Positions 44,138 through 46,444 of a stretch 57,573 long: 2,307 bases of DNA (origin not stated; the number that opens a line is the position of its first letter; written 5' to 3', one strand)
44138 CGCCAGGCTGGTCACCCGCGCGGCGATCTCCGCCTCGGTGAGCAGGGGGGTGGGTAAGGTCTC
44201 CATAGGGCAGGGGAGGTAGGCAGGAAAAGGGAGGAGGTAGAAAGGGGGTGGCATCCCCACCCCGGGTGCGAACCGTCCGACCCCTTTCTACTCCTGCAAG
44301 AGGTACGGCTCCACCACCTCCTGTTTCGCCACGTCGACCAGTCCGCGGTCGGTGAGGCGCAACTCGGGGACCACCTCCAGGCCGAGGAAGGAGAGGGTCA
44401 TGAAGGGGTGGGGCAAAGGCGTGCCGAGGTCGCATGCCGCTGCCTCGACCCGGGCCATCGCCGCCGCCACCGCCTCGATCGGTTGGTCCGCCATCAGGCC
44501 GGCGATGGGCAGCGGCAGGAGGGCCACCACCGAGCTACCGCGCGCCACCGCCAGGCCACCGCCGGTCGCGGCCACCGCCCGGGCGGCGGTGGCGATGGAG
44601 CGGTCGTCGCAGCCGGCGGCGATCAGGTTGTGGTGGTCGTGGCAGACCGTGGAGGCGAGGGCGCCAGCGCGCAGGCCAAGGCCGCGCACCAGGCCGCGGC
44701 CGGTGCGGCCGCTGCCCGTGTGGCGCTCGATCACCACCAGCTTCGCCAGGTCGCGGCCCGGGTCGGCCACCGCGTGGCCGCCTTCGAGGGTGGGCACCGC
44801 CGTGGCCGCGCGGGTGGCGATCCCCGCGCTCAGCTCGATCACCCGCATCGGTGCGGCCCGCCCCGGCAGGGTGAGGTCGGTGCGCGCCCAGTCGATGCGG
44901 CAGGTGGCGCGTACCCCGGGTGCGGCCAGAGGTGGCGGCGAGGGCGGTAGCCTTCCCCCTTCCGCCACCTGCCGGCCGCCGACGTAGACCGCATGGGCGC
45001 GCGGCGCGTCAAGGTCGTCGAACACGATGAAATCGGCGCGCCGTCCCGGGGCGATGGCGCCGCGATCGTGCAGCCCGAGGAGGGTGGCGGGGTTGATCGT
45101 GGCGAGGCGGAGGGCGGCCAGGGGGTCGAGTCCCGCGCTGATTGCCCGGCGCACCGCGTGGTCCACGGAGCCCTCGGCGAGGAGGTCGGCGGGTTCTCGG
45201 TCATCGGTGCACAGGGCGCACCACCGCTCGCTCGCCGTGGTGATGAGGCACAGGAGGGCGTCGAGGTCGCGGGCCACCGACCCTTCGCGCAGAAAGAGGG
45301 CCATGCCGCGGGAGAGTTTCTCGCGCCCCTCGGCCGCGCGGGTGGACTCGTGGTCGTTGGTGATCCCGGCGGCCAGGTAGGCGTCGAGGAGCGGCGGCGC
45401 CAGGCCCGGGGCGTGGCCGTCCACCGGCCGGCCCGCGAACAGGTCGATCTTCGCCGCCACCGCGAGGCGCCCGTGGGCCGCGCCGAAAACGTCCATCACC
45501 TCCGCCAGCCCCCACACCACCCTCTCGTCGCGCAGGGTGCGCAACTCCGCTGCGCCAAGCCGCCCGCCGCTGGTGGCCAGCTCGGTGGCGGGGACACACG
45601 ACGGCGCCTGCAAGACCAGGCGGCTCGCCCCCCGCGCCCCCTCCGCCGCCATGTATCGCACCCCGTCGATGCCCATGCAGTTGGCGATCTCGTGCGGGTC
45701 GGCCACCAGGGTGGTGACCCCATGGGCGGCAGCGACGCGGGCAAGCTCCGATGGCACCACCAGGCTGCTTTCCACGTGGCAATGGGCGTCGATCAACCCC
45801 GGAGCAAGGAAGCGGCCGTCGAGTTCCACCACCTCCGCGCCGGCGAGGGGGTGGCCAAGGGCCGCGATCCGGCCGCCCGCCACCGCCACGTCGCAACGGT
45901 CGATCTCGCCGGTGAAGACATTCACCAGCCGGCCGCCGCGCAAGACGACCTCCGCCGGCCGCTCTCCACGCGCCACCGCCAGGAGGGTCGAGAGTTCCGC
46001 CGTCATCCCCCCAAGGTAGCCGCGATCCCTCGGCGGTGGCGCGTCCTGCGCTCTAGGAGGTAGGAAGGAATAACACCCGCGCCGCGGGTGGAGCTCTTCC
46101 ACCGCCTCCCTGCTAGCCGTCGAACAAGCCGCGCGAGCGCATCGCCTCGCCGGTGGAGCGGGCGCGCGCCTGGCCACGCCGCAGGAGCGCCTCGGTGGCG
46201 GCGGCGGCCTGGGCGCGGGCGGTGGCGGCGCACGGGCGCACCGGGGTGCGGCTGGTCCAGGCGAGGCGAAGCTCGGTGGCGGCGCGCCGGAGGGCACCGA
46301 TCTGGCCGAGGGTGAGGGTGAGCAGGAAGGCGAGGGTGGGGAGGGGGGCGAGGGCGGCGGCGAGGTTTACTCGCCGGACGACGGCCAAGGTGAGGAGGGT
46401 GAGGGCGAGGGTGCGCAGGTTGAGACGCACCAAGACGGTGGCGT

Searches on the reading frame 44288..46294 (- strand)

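Call 39: search_protein_families(library=ncbifam, proteins=[window:44288-46294:-], max_evalue=0.001)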
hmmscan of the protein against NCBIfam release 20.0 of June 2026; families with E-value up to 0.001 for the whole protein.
window:44288-46294:- (668 aa): 56 families (the best 25 are shown)
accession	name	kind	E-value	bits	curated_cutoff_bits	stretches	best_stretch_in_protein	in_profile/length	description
TIGR01178.1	ade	equivalog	5.1e-150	500.6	472.5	1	116-660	2-549/552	adenine deaminase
NF007457.0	PRK10027.1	equivalog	4.3e-117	391.7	768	1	99-659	15-580/588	adenine deaminase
NF011989.0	PRK15446.2-5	equivalog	5.9e-17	61.5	565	2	360-444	299-378/385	alpha-D-ribose 1-methylphosphonate 5-triphosphate diphosphatase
NF006689.0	PRK09237.1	equivalog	1.8e-16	59.7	371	1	115-197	4-90/383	amidohydrolase/deacetylase family metallohydrolase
TIGR02318.1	phosphono_phnM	equivalog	8.6e-16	57.8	390.55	1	390-443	321-375/376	phosphonate metabolism protein PhnM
NF011984.0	PRK15446.1-5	equivalog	4e-14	52.2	260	1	387-444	321-379/379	alpha-D-ribose 1-methylphosphonate 5-triphosphate diphosphatase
NF006056.0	PRK08204.1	subfamily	7.2e-14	51.4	391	1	114-177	3-70/449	hypothetical protein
NF011990.0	PRK15446.2-6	subfamily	2.6e-13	49.4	233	1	391-445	328-384/390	alpha-D-ribose 1-methylphosphonate 5-triphosphate diphosphatase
TIGR03178.1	allantoinase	equivalog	3.4e-13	49.2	357.85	2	115-200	1-90/441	allantoinase AllB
NF011987.0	PRK15446.2-3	subfamily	3.8e-13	49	253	1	394-448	332-388/395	alpha-D-ribose 1-methylphosphonate 5-triphosphate diphosphatase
NF009941.0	PRK13404.1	subfamily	1.3e-12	47.1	647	1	116-177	6-66/478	dihydropyrimidinase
NF051886.1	XaaProDiPepCaul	equivalog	1.9e-12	46.9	500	2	118-177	2-67/398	Xaa-Pro dipeptidase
NF006560.0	PRK09061.1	subfamily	3.4e-12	45.4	340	1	104-196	16-104/517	amidohydrolase family protein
NF011988.0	PRK15446.2-4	equivalog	3.8e-12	46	369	1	386-451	320-383/389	alpha-D-ribose 1-methylphosphonate 5-triphosphate diphosphatase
NF011983.0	PRK15446.1-4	equivalog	7.3e-11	41.6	486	1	392-444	326-379/379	alpha-D-ribose 1-methylphosphonate 5-triphosphate diphosphatase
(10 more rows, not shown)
